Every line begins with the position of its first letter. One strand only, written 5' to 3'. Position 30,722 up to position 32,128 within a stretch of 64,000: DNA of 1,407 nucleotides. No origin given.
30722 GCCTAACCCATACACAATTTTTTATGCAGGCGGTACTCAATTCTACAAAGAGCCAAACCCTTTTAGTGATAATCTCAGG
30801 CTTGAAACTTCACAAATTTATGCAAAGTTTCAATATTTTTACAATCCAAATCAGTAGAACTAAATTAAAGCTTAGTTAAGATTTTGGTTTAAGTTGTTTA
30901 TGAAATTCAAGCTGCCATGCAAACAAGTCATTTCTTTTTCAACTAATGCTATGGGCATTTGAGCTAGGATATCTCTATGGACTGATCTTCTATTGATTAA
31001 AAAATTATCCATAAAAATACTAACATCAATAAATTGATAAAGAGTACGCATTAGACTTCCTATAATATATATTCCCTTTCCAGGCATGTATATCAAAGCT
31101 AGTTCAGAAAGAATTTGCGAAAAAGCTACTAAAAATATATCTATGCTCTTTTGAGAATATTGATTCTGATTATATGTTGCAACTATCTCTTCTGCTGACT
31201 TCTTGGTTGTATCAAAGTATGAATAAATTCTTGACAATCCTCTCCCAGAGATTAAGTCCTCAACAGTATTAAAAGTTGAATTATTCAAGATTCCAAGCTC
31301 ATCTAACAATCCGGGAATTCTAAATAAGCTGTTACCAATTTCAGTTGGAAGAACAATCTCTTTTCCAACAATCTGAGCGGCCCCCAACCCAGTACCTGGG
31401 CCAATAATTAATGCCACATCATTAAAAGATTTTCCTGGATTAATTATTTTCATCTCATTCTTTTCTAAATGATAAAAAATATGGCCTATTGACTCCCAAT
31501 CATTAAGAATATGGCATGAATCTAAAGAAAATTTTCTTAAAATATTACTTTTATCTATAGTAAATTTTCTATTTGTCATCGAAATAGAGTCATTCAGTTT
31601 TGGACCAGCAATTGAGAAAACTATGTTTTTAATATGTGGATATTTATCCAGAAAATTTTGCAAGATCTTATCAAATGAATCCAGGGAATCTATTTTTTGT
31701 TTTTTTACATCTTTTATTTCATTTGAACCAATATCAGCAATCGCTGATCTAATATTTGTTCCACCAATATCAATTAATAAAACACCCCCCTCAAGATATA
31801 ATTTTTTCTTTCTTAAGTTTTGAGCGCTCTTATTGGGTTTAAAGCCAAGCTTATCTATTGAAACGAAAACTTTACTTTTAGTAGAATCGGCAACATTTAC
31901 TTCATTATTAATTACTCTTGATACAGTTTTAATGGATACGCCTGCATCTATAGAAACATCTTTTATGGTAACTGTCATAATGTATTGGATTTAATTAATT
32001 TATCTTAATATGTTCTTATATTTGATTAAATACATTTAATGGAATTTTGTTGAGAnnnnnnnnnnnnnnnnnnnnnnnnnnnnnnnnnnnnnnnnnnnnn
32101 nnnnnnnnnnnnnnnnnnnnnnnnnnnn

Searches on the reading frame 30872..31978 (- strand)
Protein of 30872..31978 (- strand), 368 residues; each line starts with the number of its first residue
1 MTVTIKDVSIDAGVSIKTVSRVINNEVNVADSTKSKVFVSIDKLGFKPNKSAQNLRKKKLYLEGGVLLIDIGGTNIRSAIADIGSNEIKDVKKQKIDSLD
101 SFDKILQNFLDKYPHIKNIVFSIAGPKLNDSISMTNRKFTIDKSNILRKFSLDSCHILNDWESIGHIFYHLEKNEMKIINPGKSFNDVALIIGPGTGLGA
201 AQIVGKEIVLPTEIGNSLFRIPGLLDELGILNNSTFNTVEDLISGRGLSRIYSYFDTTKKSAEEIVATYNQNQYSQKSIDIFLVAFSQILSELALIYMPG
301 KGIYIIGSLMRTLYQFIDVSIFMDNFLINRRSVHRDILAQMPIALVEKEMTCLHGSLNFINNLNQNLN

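Call 50: search_protein_families(library=pfam, proteins=[window:30872-31978:-], max_evalue=0.001)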
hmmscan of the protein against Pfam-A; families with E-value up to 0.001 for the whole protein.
window:30872-31978:- (368 aa): 2 families
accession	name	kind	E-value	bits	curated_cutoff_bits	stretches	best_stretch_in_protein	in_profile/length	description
PF02685.22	Glucokinase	-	7e-43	147.3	22.1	1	67-359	1-310/314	Glucokinase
PF00356.27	LacI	-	2.1e-14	53.5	27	1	4-49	1-46/46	Bacterial regulatory proteins, lacI family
